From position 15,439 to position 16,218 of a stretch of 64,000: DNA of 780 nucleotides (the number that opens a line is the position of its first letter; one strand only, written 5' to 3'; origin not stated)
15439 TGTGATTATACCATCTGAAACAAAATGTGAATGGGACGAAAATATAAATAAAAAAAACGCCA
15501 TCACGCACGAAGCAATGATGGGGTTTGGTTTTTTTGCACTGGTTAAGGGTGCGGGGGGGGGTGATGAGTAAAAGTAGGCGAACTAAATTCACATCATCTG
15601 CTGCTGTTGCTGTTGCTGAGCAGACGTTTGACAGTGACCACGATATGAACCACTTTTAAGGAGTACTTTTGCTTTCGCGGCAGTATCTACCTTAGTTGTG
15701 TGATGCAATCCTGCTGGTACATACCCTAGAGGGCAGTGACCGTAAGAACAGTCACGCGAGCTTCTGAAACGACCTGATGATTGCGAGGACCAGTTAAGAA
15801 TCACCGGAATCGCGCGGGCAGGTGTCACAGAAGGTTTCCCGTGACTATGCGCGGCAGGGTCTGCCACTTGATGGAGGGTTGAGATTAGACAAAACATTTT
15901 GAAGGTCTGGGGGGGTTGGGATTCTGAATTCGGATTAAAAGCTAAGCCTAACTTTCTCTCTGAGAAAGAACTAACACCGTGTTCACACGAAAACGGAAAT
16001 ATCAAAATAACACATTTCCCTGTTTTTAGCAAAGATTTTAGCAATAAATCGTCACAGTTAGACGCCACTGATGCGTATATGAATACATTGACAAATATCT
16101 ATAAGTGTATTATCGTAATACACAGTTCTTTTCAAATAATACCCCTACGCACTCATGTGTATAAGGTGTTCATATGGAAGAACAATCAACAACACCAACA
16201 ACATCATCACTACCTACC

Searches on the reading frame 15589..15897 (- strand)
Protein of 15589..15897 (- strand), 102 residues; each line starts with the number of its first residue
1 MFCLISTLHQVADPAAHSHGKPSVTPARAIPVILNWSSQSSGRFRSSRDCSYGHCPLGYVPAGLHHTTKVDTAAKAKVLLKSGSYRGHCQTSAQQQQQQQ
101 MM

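Call 70: search_protein_families(library=ncbifam, proteins=[window:15589-15897:-], max_evalue=0.1)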
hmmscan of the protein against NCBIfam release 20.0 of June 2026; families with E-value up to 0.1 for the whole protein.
window:15589-15897:- (102 aa): 0 families

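Call 90: list_cluster_members(proteins=[window:15589-15897:-, window:15589-15873:-, L088:2071-2274:+, L087:1408-1605:+, L095:2950-3138:+, L092:3072-3266:+, L090:1708-2016:+])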
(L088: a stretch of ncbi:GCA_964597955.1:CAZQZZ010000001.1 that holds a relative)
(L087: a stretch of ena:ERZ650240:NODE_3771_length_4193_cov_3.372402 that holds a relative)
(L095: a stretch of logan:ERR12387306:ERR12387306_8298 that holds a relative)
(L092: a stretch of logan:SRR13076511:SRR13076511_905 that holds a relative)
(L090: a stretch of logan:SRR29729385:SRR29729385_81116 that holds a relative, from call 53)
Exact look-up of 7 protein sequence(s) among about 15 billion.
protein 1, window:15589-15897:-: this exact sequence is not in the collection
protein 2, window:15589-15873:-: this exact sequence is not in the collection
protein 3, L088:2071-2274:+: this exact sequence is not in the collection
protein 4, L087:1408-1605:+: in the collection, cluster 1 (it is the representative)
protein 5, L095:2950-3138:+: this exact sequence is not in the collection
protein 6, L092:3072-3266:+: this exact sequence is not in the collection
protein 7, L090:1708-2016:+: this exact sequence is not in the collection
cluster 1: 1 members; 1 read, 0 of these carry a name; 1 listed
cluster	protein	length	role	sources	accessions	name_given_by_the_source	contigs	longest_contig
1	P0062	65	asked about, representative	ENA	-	-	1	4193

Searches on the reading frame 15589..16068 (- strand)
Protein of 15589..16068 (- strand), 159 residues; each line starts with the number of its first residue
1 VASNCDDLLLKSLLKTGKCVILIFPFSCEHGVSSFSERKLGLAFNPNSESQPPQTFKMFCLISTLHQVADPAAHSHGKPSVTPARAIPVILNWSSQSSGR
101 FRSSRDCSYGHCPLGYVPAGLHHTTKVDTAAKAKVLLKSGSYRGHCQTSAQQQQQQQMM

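Call 9: search_protein_families(library=pfam, proteins=[window:15589-16068:-], max_evalue=0.1)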
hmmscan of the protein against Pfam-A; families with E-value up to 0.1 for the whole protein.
window:15589-16068:- (159 aa): 0 families

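Call 10: find_homologous_proteins(query=window:15589-16068:-, max_evalue=0.01)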
Query window:15589-16068:- (159 aa): 1 proteins with E <= 0.01 among 28 candidates.
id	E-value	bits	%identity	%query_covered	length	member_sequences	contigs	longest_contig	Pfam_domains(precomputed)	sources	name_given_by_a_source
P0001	2.9e-103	360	100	100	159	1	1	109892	-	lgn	-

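Call 13: find_encoding_contigs(protein=P0001, flank=10000)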
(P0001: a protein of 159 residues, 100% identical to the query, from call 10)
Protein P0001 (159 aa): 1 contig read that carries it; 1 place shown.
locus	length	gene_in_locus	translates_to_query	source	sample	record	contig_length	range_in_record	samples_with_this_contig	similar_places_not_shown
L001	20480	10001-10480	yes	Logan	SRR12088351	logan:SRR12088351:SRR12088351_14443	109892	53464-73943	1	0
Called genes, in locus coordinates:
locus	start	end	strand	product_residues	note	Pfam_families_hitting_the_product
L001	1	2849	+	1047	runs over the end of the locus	PF04313:HSDR_N, PF04851:ResIII, PF18766:SWI2_SNF2, PF22679:T1R_D3-like, PF11867:T1RH-like_C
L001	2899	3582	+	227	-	-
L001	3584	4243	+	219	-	PF00293:NUDIX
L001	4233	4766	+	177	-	PF10881:DUF2726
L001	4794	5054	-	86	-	-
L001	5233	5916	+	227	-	-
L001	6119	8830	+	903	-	PF00059:Lectin_C, PF01471:PG_binding_1 (weak)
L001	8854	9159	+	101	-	PF00581:Rhodanese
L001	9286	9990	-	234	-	-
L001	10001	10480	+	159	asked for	-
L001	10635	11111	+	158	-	PF06983:3-dmu-9_3-mt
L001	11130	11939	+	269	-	-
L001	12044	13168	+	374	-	PF16656:Pur_ac_phosph_N (faint), PF00041:fn3 (faint), PF16655:PhoD_N (faint), PF25059:FN3_DSCAM-DSCAML_C (faint)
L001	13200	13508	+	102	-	PF06305:LapA_dom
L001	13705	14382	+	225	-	PF00106:adh_short, PF08659:KR (faint), PF13561:adh_short_C2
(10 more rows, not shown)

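Call 25: find_related_loci(query=window:15589-16068:-, collection=viral_contigs, flank=5000)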
Query window:15589-16068:- (159 aa) in viral_contigs; peptide patterns used: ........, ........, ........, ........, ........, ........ (x = any residue, [..] = any of these).
65 stretches matched a pattern, but none encodes a relative of the query by tblastn (E <= 1e-3).

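Call 51: search_protein_representatives(protein=window:15589-16068:-)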
Query: 159 residues. Proteins with E-value up to 0.001 (for the whole library): 2; up to 1e-10: 2; up to 1e-30: 1. The best 2 are listed.
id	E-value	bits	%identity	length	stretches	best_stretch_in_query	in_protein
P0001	9.2e-104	360.1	100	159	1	1-159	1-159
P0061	6.5e-16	74.8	53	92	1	69-155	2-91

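Call 53: find_encoding_contigs(protein=P0061, flank=4000, max_places=6)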
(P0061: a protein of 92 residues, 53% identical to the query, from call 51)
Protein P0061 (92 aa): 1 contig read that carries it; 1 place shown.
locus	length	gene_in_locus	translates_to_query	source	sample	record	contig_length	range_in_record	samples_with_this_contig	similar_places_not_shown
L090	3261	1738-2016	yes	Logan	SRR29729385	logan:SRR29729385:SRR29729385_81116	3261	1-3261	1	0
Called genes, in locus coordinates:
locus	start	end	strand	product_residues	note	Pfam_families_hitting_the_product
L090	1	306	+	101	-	?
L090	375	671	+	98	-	PF00581:Rhodanese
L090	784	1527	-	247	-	-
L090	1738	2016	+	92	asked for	-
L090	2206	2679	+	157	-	PF06983:3-dmu-9_3-mt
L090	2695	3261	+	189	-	?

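Call 70: search_protein_families(library=ncbifam, proteins=[L090:1708-2016:+], max_evalue=0.1)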
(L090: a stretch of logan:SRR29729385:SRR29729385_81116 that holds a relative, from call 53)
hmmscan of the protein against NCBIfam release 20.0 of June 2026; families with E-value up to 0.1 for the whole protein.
L090:1708-2016:+ (102 aa): 0 families

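Call 71: search_protein_families(library=pfam, proteins=[L090:1708-2016:+, L090:784-1383:-], max_evalue=0.1)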
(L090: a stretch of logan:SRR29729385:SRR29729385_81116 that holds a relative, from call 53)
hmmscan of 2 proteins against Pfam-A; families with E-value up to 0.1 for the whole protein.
L090:1708-2016:+ (102 aa): 0 families

L090:784-1383:- (199 aa): 0 families
